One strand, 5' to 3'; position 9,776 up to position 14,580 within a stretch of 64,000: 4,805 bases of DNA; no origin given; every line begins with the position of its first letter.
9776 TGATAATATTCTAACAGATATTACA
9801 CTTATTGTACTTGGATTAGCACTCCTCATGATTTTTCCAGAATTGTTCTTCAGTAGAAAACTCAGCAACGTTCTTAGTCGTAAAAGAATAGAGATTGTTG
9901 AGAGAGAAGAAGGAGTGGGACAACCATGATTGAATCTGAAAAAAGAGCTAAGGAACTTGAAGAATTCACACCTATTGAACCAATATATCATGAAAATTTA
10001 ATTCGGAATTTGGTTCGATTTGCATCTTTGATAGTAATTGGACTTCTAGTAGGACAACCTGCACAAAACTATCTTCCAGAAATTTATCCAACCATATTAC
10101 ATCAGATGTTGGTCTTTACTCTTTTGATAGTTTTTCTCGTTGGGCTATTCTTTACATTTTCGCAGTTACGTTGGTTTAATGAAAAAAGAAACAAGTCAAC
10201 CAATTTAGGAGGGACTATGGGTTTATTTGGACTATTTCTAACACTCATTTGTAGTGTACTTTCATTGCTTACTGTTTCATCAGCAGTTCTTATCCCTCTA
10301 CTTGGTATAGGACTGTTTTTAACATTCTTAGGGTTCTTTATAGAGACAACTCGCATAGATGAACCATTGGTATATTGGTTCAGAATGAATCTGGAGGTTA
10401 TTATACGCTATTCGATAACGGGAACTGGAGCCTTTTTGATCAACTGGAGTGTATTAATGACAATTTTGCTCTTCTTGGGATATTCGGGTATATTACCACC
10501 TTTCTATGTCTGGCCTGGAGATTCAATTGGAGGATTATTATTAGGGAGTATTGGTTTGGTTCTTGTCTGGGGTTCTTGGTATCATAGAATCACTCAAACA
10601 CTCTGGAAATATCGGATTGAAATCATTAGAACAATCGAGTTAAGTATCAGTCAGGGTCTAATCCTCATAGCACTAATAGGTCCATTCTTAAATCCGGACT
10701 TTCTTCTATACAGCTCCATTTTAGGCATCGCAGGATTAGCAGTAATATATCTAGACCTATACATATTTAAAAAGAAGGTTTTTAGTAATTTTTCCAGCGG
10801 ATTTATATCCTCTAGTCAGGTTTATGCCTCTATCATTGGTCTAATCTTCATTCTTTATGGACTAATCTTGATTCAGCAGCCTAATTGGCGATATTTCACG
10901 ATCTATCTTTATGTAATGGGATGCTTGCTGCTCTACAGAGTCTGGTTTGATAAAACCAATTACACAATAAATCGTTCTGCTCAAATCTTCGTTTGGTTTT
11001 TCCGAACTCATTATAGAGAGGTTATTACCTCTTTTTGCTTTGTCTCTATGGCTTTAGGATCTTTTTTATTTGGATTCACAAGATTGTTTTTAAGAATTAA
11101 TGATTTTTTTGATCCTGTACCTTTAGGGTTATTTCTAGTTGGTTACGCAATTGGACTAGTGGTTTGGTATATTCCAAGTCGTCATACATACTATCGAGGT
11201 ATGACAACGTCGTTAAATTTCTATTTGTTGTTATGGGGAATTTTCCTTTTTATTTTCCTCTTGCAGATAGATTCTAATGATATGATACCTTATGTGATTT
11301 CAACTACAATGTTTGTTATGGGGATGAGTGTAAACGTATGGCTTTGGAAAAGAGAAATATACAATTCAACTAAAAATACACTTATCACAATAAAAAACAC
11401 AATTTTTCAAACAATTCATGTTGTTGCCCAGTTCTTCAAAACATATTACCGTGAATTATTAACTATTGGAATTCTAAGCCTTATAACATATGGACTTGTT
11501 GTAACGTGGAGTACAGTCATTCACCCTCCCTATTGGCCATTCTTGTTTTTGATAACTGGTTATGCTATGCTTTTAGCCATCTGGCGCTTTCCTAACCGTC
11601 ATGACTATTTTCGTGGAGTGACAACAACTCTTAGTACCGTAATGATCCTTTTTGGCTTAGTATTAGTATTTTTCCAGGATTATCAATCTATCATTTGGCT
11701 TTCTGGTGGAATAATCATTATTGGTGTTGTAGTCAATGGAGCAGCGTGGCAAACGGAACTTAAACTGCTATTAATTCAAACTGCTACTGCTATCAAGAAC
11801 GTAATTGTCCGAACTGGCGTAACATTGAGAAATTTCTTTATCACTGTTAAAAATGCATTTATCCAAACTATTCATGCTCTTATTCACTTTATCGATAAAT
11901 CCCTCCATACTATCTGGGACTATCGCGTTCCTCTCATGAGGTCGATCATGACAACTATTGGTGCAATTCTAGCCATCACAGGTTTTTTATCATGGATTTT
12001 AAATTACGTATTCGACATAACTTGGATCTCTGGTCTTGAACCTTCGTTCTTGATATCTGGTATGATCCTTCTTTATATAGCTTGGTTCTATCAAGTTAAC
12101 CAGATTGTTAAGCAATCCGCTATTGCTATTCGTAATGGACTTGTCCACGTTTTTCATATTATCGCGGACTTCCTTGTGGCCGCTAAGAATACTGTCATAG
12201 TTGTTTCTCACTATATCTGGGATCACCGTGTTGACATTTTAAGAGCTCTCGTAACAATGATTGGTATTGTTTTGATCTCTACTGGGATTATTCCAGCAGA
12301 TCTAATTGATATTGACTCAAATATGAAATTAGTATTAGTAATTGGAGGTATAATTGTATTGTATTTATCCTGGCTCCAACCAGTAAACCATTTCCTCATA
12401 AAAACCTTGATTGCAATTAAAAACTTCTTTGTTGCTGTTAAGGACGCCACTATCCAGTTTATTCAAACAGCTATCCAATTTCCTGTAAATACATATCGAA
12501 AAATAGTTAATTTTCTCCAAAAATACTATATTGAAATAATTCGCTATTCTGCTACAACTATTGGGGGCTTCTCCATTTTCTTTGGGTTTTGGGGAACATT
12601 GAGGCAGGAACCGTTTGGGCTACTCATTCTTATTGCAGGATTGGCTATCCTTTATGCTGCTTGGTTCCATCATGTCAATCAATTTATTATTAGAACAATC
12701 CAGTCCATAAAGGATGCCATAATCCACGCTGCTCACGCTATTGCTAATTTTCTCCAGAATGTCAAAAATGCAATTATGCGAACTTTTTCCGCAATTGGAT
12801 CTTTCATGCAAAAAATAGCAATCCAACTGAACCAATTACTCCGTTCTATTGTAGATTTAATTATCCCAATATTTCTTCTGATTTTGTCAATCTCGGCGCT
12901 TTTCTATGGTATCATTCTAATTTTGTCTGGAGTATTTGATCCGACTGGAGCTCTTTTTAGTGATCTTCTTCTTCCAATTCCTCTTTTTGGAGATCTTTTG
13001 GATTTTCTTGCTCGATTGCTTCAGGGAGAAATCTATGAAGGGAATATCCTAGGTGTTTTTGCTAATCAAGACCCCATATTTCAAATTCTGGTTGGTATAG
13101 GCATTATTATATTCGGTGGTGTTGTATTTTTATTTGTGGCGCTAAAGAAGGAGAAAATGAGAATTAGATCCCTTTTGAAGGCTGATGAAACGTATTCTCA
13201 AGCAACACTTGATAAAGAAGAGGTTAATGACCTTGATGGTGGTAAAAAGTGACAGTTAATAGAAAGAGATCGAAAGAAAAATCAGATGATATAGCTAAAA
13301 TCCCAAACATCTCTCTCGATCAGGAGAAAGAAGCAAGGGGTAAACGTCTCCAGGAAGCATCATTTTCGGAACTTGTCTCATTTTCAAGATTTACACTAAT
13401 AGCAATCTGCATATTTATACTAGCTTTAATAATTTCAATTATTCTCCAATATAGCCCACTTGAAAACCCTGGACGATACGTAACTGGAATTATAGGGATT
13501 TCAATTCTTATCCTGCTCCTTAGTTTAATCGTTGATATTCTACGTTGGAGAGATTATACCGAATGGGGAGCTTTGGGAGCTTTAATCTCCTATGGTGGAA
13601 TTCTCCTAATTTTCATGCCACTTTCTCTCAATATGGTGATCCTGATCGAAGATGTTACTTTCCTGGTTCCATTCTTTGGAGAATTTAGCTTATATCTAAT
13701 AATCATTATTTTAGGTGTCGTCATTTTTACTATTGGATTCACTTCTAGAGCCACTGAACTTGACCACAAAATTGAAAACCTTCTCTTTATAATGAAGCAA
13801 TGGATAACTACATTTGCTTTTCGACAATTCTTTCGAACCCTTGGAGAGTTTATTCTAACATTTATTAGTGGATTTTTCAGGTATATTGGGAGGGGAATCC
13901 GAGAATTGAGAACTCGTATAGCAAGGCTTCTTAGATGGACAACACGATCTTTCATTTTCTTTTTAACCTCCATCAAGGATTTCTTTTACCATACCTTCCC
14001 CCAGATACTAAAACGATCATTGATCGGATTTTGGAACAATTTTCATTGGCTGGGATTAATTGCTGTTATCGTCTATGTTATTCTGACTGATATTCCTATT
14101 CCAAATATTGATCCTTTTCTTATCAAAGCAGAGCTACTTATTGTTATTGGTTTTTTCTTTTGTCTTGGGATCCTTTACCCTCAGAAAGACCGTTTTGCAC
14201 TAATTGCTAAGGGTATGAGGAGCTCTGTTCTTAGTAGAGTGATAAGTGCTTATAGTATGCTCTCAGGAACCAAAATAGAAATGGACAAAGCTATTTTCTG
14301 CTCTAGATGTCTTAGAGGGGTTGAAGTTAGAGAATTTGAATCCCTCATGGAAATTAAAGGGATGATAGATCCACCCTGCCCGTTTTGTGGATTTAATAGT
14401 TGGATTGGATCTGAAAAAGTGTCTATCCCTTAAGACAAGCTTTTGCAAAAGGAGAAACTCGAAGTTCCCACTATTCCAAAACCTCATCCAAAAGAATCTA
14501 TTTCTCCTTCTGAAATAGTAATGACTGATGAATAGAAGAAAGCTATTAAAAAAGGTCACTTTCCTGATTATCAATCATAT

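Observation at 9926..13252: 1108-aa polytopic membrane protein with a 5-fold repeated '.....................' amphipathic module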

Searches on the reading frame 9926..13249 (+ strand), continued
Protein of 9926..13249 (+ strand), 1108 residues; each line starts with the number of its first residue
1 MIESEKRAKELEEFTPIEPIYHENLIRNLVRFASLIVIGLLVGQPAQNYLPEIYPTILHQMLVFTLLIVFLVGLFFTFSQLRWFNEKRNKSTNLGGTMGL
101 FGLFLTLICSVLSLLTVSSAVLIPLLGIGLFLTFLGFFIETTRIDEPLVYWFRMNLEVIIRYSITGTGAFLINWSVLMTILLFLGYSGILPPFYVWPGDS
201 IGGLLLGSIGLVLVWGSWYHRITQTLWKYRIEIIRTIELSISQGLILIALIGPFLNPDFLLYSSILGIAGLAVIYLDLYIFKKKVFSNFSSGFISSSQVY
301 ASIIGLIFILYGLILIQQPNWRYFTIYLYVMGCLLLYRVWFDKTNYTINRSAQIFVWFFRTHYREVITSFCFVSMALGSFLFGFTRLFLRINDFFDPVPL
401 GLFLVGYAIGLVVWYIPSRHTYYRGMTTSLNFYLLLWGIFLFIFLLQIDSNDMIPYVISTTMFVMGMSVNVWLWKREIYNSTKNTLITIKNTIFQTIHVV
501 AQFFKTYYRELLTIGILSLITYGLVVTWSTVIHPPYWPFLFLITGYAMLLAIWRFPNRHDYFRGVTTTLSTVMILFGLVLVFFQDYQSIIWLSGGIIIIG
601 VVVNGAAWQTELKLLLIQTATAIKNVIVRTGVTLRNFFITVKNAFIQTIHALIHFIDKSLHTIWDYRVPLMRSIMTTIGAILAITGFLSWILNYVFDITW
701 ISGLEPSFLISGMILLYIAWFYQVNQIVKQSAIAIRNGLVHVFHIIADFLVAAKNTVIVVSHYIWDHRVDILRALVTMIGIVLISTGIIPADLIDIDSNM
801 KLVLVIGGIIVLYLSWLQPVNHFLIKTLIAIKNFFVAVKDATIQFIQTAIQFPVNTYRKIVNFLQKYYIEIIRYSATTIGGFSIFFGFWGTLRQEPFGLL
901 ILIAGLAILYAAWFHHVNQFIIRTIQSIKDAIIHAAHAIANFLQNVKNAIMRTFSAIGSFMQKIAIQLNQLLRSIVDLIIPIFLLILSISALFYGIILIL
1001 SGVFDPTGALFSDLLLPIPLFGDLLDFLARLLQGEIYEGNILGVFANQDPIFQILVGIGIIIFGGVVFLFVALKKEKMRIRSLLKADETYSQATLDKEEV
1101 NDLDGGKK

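Call 78: find_related_loci(query=A4, collection=genome_contigs, flank=8000)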
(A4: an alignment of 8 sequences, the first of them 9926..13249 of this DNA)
Query A4 (1108 aa) in genome_contigs; peptide patterns used: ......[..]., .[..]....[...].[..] (x = any residue, [..] = any of these).
19 stretches matched a pattern; 7 encode a relative of the query (tblastn E <= 1e-3); 5 distinct loci.
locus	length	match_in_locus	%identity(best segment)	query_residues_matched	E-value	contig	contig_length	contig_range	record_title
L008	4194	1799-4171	52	1-957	0e+0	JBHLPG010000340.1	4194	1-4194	MAG: Promethearchaeota archaeon isolate DZ3S.51 DZ3S.51@100094, whole genome shotgun sequence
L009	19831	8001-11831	48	1-1089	0e+0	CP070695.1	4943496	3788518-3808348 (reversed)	MAG: Candidatus Heimdallarchaeota archaeon isolate bin6 chromosome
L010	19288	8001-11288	40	1-1034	3e-116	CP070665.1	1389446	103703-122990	MAG: Candidatus Heimdallarchaeota archaeon isolate bin76 chromosome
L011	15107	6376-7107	64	1-243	2e-74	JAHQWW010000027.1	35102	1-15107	MAG: Candidatus Hodarchaeota archaeon isolate WORE3 WOR324_NODE_100_length_35102_cov_4.64425_ID_199, whole genome shotgu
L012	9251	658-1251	40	2-185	3e-23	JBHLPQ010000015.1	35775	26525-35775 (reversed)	MAG: Promethearchaeota archaeon isolate H2S.126 H2S.126@569, whole genome shotgun sequence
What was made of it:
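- Tried and rejected: It worked with the closer alignment A4 (call 78).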

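Call 91: search_protein_families(library=padloc, proteins=[window:9926-13249:+], max_evalue=0.01)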
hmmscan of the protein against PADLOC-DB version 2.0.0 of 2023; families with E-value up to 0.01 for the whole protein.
window:9926-13249:+ (1108 aa): 0 families

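Call 94: find_encoding_contigs(protein=P0039, flank=6000, max_places=1)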
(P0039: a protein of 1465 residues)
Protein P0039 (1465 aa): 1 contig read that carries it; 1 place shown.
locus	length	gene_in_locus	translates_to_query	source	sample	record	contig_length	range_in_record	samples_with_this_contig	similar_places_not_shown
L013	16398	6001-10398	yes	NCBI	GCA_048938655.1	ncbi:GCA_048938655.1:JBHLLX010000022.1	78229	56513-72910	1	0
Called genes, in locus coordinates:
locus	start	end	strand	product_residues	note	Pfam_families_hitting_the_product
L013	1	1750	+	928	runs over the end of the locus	-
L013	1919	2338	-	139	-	-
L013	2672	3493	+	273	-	PF07505:DUF5131 (weak), PF04055:Radical_SAM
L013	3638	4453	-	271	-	PF05175:MTS, PF00891:Methyltransf_2, PF01209:Ubie_methyltran, PF02353:CMAS, PF13489:Methyltransf_23, PF13847:Methyltransf_31, PF08241:Methyltransf_11, PF08242:Methyltransf_12, +8 more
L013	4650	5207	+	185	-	PF01022:HTH_5 (weak), PF09339:HTH_IclR (weak), PF12802:MarR_2, PF12840:HTH_20 (weak), PF13412:HTH_24 (weak), PF13545:HTH_Crp_2 (weak), PF13730:HTH_36 (faint)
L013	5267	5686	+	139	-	-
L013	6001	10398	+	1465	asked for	-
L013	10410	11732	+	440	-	-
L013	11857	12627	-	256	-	PF06182:ABC2_membrane_6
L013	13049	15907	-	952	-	PF13176:TPR_7 (faint), PF13289:SIR2_2 (weak), PF13431:TPR_17 (faint), PF13424:TPR_12 (weak), PF17874:TPR_MalT (weak), PF13424:TPR_12, PF17874:TPR_MalT, PF13424:TPR_12, +12 more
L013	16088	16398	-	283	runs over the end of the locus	PF06182:ABC2_membrane_6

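Call 95: find_encoding_contigs(protein=P0042, flank=6000, max_places=1)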
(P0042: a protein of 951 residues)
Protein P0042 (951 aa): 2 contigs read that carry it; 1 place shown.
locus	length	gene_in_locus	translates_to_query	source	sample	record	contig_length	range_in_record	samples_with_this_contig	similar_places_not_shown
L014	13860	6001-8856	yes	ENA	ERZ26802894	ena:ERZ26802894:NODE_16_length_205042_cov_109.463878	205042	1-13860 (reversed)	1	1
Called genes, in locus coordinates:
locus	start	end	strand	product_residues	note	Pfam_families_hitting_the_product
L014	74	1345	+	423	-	PF07690:MFS_1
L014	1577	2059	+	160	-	-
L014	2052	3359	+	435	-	PF00999:Na_H_Exchanger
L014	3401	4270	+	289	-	-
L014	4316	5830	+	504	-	-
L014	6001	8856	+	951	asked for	-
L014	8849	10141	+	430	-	-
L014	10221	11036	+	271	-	-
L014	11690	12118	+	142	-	-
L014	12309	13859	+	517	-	?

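Call 96: find_encoding_contigs(protein=P0072, flank=6000, max_places=1)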
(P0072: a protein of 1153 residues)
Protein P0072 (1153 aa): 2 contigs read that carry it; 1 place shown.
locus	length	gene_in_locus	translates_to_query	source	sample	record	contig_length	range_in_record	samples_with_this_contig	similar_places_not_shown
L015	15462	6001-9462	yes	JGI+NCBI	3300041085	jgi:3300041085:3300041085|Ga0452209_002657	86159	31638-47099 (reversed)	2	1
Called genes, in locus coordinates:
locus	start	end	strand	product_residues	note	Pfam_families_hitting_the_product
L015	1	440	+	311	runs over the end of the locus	PF00583:Acetyltransf_1, PF13508:Acetyltransf_7, PF13673:Acetyltransf_10 (weak), PF14542:Acetyltransf_CG (weak), PF08445:FR47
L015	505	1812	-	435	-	PF12679:ABC2_membrane_2, PF12698:ABC2_membrane_3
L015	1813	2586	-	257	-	PF00005:ABC_tran, PF13304:AAA_21 (weak)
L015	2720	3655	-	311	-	PF01933:CofD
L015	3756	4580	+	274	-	-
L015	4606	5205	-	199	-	PF00025:Arf, PF00009:GTP_EFTU (faint), PF00071:Ras, PF01926:MMR_HSR1 (weak), PF04670:Gtr1_RagA (weak), PF08477:Roc, PF09439:SRPRB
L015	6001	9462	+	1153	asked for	-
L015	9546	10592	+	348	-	-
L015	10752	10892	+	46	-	-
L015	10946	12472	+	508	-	-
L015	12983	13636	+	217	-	-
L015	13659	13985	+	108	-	PF00240:ubiquitin (faint), PF11976:Rad60-SLD (faint)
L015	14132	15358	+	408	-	PF00899:ThiF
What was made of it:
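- Closest known: Archaeal small RING finger E3 of the Caldiarchaeum-type E1/E2/E3 ubiquitin operon. Different: Ub-like and E1 genes lie nearby only in L015 (call 96).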

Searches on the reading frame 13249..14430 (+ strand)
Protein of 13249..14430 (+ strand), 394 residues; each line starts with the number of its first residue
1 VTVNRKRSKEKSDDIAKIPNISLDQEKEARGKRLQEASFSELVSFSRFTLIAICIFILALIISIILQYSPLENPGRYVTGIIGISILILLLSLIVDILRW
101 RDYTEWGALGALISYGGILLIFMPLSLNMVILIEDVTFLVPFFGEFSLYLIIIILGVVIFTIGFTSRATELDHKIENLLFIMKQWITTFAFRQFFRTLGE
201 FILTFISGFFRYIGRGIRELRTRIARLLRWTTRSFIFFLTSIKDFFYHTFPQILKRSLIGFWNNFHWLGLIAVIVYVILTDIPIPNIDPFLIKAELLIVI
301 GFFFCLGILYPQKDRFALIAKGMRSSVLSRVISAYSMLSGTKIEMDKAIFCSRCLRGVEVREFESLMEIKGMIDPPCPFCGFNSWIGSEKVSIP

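Call 6: search_protein_families(library=pfam, proteins=[window:13249-14430:+], max_evalue=1)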
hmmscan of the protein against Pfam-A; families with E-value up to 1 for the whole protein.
window:13249-14430:+ (394 aa): 0 families

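Call 75: search_protein_families(library=ncbifam, proteins=[window:13249-14430:+], max_evalue=0.1)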
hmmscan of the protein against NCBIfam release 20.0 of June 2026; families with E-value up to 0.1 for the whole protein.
window:13249-14430:+ (394 aa): 0 families

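Call 84: find_homologous_proteins(query=A3, max_evalue=0.001)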
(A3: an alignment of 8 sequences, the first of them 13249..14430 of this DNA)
Query A3 (8 sequences) (394 aa, profile of the alignment): 14 proteins with E <= 0.001 among 8000 candidates.
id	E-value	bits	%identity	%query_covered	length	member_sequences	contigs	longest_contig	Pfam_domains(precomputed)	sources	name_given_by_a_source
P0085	1.5e-167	576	100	100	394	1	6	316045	-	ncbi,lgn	ncbi:MAG: hypothetical protein ACFFB2_04615 [Promethearchaeota archaeon]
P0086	8.3e-147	507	50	99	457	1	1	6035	-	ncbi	ncbi:MAG: hypothetical protein ACFFDT_11290, partial [Candidatus Hodarchaeota archaeon]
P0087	2.8e-146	506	56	98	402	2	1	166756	-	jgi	-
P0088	2.8e-122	427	28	46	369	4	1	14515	PF13639.13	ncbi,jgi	ncbi:MAG: hypothetical protein ACXACX_11680 [Candidatus Hodarchaeales archaeon]|jgi:hypothetical pro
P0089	1.7e-110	388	24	61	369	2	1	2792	-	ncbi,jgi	ncbi:MAG: hypothetical protein ACW967_11285 [Candidatus Hodarchaeales archaeon]|jgi:hypothetical pro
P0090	3.2e-105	370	42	90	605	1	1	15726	-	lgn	-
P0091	4.6e-105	370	42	90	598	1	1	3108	-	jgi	jgi:hypothetical protein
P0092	6.6e-103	363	43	85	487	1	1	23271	-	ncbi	ncbi:MAG: hypothetical protein ACFE95_08505 [Candidatus Hodarchaeota archaeon]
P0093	1.0e-101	359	37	93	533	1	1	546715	-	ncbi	-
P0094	8.7e-98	346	34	90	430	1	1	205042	-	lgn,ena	-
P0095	7.8e-94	333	43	90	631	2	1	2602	-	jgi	jgi:hypothetical protein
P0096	2.4e-89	318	41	93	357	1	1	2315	-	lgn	-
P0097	6.1e-83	297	43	80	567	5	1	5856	-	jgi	jgi:hypothetical protein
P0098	1.4e-80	289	28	45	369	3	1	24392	PF13639.13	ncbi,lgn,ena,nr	ncbi:MAG: hypothetical protein HeimC3_49330 [Candidatus Heimdallarchaeota archaeon LC_3]|nr:MAG: hyp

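Call 91: search_protein_families(library=padloc, proteins=[window:13249-14430:+], max_evalue=0.01)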
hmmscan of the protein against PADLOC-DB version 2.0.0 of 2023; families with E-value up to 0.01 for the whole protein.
window:13249-14430:+ (394 aa): 0 families

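Call 105: search_solved_structures(query=A3, max_evalue=10)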
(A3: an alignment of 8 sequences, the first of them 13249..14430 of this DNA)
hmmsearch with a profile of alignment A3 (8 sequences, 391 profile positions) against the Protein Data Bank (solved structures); distinct sequences matched with E-value up to 10: 5.
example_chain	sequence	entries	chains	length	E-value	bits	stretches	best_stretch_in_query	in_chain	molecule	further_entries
3uk3_C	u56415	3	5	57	0.93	11.6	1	336-372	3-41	Zinc finger protein 217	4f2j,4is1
4s1z_F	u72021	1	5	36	2.6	10.1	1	362-388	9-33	Ubiquitin thioesterase ZRANB1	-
5af6_F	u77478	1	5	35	2.6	10.1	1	361-388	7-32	TRABID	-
8qah_A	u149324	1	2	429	6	8.9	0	156-232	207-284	sc-CC-8-58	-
2rsj_A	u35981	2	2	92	6.3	8.9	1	338-380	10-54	Zinc finger protein ZFAT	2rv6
